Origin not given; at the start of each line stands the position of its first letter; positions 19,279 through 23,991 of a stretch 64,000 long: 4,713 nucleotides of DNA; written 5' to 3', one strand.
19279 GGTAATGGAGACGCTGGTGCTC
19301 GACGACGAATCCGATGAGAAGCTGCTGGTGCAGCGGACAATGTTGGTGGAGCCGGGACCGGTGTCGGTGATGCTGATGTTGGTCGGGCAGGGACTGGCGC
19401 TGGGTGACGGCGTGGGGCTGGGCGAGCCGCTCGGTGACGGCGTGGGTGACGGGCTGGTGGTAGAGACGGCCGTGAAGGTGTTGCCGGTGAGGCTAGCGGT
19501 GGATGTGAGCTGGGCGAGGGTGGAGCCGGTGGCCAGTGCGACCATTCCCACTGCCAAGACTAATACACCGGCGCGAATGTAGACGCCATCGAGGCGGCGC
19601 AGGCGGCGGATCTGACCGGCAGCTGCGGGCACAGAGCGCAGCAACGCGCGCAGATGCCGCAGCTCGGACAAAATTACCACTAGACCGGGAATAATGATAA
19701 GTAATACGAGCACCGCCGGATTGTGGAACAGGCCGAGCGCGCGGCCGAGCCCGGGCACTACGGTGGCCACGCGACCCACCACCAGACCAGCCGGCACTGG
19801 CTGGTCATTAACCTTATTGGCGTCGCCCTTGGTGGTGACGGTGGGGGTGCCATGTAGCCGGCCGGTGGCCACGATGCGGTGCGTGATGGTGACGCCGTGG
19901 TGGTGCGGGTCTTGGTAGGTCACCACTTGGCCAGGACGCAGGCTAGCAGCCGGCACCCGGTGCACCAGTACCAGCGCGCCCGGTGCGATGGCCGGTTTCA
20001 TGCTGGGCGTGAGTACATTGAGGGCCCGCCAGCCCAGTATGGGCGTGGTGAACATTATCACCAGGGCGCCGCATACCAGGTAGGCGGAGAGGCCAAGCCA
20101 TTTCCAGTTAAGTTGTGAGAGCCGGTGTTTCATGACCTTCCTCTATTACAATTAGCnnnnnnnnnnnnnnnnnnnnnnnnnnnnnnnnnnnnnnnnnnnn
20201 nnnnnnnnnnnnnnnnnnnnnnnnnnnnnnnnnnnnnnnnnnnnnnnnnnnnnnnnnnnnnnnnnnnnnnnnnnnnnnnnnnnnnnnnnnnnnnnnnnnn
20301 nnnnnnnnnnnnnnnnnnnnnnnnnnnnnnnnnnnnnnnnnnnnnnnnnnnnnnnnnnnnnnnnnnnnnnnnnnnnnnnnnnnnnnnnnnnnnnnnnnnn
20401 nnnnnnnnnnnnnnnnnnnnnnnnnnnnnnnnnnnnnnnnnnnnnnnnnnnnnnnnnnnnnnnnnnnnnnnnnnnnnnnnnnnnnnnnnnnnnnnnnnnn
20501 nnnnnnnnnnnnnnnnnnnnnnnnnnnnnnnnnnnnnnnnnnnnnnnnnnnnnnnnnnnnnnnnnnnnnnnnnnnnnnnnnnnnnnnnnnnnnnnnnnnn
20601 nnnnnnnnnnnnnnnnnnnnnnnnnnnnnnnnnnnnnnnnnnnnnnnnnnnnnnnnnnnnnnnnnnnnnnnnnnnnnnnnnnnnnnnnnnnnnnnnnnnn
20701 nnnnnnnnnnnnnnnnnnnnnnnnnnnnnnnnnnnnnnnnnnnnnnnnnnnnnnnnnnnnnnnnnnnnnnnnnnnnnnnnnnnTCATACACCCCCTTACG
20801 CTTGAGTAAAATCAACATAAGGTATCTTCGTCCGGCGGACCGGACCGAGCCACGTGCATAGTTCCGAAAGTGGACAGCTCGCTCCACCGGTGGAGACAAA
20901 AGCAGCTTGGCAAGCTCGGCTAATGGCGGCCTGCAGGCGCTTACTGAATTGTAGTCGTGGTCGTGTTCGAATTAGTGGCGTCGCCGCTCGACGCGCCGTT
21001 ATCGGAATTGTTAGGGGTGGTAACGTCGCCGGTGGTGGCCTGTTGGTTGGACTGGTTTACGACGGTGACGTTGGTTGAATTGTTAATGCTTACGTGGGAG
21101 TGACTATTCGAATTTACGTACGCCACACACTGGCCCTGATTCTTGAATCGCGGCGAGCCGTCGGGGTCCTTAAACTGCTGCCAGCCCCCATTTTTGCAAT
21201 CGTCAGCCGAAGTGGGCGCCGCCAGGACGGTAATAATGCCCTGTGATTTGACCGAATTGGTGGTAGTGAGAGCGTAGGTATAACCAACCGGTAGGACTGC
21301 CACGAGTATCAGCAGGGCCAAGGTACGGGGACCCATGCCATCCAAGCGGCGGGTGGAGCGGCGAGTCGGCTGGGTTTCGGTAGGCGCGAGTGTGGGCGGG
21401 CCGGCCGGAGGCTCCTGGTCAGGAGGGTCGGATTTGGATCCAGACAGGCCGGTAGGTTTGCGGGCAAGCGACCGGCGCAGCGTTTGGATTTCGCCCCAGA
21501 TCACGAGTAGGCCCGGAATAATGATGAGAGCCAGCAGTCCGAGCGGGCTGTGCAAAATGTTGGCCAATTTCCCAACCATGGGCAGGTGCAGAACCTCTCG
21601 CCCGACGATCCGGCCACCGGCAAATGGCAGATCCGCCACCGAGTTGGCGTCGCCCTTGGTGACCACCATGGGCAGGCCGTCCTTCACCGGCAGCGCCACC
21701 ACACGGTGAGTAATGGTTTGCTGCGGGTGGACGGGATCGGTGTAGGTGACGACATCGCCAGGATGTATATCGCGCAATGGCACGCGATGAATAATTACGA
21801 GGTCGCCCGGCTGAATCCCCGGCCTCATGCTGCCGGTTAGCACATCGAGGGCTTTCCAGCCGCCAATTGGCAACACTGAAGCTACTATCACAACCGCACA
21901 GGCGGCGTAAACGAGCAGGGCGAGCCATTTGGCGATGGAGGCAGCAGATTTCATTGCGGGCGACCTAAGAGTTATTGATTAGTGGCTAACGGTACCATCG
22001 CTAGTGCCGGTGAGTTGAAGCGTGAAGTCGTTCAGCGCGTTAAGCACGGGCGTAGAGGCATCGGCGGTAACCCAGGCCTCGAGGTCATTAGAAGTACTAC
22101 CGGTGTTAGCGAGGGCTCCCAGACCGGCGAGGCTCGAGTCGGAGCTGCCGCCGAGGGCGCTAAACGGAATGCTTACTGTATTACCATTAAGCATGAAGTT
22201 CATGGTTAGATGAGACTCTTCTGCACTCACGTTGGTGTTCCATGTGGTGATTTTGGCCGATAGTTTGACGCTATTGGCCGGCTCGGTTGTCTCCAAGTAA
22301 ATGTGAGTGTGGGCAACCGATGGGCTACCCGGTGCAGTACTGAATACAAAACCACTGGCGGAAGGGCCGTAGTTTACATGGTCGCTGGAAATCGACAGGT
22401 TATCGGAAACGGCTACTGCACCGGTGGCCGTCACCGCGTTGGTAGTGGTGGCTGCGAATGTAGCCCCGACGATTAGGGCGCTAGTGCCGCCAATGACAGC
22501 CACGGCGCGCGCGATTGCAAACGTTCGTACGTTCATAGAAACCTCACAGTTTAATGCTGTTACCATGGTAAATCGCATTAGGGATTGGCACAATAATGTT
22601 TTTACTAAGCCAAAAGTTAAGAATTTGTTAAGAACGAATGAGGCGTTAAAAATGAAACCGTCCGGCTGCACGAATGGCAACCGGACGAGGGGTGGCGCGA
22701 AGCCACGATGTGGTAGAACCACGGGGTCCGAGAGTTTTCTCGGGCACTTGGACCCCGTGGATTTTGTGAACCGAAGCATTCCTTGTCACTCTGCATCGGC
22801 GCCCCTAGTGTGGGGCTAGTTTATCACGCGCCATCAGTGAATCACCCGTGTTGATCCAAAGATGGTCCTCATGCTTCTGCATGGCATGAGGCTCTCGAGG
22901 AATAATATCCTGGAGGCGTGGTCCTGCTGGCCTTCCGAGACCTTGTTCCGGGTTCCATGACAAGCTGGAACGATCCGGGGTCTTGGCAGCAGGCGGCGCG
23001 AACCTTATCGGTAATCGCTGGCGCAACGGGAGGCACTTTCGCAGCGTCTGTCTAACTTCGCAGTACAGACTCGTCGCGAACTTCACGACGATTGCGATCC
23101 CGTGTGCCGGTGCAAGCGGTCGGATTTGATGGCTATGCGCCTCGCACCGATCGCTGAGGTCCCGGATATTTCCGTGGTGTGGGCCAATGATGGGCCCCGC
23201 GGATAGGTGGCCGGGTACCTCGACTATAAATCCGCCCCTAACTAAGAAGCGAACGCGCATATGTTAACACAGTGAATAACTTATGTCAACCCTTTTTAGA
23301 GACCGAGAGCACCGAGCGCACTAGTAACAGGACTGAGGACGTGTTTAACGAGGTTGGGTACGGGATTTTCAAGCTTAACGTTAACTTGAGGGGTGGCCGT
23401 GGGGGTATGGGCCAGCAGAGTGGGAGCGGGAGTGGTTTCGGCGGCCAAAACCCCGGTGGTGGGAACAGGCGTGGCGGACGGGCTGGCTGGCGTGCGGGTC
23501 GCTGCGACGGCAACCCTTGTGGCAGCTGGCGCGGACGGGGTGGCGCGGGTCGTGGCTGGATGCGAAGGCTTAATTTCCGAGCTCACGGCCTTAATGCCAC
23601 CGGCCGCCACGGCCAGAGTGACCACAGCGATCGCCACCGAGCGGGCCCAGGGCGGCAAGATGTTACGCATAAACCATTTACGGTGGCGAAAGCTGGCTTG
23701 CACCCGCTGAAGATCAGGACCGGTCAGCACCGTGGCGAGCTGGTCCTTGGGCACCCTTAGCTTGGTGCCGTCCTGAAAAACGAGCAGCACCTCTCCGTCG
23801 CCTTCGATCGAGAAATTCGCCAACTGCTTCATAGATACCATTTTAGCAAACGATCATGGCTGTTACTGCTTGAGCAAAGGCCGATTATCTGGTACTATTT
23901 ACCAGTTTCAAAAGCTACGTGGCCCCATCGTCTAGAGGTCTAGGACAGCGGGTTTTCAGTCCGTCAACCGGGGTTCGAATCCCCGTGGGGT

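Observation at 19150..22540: Tandemly duplicated SipW-like signal peptidase / TasA-camelysin-like secreted-protein modules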

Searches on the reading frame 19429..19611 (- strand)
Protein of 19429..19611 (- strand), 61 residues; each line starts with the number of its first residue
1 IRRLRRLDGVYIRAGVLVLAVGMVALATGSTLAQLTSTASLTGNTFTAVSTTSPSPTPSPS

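Call 5: search_protein_families(library=ncbifam, proteins=[window:19429-19611:-], max_evalue=10)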
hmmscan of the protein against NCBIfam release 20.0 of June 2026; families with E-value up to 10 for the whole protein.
seq(61 aa): 2 families
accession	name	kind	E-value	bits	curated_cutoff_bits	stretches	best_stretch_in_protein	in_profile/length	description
NF042915.1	MAB_1171c_fam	subfamily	0.0039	16.3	100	1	2-49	158-204/362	MAB_1171c family putative transporter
TIGR04088.1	cognate_SipW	domain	0.023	14.8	19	1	18-48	2-31/34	SipW-dependent-type signal peptide-containing protein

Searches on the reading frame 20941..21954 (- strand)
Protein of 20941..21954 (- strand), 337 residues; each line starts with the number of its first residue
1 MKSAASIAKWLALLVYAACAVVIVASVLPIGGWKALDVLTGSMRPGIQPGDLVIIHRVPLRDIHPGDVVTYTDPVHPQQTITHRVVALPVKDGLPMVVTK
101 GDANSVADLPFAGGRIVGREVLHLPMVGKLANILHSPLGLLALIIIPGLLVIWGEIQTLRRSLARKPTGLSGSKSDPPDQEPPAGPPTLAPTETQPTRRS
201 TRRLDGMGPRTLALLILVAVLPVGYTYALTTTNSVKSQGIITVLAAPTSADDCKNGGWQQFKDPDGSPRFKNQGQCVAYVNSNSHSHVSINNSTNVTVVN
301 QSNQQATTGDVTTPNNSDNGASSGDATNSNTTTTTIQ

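Call 3: search_protein_families(library=pfam, proteins=[window:20941-21954:-], max_evalue=1)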
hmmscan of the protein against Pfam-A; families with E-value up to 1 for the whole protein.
window:20941-21954:- (337 aa): 2 families
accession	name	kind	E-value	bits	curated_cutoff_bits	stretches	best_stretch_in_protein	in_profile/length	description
PF10502.14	Peptidase_S26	-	4.1e-07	30.5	22.9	1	9-89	3-81/168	Signal peptidase, peptidase S26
PF00717.28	Peptidase_S24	-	0.0059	16.7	23.3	1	35-70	37-70/116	Peptidase S24-like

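Call 4: search_protein_families(library=ncbifam, proteins=[window:20941-21954:-], max_evalue=1)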
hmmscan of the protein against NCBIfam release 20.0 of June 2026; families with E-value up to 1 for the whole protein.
window:20941-21954:- (337 aa): 5 families
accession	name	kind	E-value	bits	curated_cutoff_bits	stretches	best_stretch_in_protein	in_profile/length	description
TIGR02228.1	sigpep_I_arch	equivalog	9.3e-27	93.8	51.85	1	13-158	13-157/158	signal peptidase I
NF046067.1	SigPepSipWBacil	equivalog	9.1e-18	64.5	190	1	30-163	35-169/189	signal peptidase I SipW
TIGR02227.1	sigpep_I_bact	equivalog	1.5e-08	34.7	47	1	21-89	8-78/162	signal peptidase I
TIGR02754.1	sod_Ni_protease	equivalog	0.0068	16.9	63.25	1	40-88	5-55/90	nickel-type superoxide dismutase maturation protease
TIGR03940.1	PGA_PgaD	equivalog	0.8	9.7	31.45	1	138-162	67-91/141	poly-beta-1,6-N-acetyl-D-glucosamine biosynthesis protein PgaD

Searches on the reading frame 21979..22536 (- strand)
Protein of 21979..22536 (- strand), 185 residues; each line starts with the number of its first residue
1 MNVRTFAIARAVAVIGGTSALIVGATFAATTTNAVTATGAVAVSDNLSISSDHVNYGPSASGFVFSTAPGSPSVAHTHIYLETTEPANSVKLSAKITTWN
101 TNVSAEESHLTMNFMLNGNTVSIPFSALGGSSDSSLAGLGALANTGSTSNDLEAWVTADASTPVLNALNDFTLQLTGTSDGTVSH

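Call 3: search_protein_families(library=pfam, proteins=[window:21979-22536:-], max_evalue=1)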
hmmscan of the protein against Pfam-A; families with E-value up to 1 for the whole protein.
window:21979-22536:- (185 aa): 0 families

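Call 4: search_protein_families(library=ncbifam, proteins=[window:21979-22536:-], max_evalue=1)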
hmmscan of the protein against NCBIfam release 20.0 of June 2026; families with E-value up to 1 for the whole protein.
window:21979-22536:- (185 aa): 0 families

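Call 22: find_homologous_proteins(query=window:21979-22536:-, max_evalue=0.001)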
Query window:21979-22536:- (185 aa): 8 proteins with E <= 0.001 among 841 candidates.
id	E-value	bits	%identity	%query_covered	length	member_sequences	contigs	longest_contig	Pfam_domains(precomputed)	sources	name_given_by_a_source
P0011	8.1e-107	372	100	100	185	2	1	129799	-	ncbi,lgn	ncbi:MAG TPA: hypothetical protein VGH44_01115 [Candidatus Saccharimonadia bacterium]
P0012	2.8e-84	299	81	99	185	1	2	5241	-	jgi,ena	-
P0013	2.9e-63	231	67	99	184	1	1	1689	-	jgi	jgi:hypothetical protein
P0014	2.2e-62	228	66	100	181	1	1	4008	-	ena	-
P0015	1.6e-60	222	68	100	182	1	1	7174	-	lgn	-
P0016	5.2e-12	64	40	97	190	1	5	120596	-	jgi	jgi:hypothetical protein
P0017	3.6e-10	58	38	96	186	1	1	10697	-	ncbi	-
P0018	8.0e-6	44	43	46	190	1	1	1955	-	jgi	jgi:hypothetical protein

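Call 41: find_encoding_contigs(protein=P0016, flank=8000, max_places=3)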
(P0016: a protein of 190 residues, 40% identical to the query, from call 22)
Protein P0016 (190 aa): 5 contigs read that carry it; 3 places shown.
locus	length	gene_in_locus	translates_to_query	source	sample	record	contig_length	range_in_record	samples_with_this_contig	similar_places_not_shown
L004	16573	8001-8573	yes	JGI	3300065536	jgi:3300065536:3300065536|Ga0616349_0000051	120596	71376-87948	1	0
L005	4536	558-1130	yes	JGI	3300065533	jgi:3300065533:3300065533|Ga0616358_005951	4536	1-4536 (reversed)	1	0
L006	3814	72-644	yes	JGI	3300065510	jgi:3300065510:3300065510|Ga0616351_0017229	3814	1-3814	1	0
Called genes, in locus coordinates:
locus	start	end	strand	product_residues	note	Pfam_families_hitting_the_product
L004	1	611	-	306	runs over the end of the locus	PF00294:PfkB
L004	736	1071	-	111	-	-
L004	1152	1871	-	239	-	-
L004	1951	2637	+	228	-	PF02463:SMC_N (faint), PF00005:ABC_tran, PF13304:AAA_21 (faint)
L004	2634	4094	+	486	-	PF12704:MacB_PCD, PF02687:FtsX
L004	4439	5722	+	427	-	PF07690:MFS_1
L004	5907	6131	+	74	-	-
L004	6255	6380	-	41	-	-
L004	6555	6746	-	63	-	-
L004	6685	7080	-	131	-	PF08570:DUF1761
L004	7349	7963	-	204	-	-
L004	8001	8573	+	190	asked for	-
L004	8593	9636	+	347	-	PF10502:Peptidase_S26 (weak)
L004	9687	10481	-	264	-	-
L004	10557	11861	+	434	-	PF01943:Polysacc_synt, PF13440:Polysacc_synt_3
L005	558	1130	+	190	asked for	-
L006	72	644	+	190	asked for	-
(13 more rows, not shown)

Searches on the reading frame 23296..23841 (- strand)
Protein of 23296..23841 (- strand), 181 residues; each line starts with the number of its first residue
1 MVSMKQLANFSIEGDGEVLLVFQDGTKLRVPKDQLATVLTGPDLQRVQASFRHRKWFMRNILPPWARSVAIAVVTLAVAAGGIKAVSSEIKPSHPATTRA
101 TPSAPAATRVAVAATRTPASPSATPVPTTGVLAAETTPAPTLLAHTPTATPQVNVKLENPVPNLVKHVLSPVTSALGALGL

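Call 3: search_protein_families(library=pfam, proteins=[window:23296-23841:-], max_evalue=1)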
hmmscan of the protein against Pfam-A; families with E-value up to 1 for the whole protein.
window:23296-23841:- (181 aa): 2 families
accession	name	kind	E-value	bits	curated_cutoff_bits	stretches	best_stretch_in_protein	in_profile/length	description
PF14711.11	Nitr_red_bet_C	-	0.034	14.2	27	1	20-52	19-51/81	Respiratory nitrate reductase beta C-terminal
PF19686.4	DUF6188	-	0.15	12.8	27.1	1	9-37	69-97/121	Family of unknown function (DUF6188)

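Call 4: search_protein_families(library=ncbifam, proteins=[window:23296-23841:-], max_evalue=1)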
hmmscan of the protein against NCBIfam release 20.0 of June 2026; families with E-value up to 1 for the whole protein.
window:23296-23841:- (181 aa): 1 family
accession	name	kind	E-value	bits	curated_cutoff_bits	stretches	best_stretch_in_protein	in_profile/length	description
NF040486.1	SrfA_fam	subfamily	0.24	10.8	150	1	52-146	211-308/438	SrfA family protein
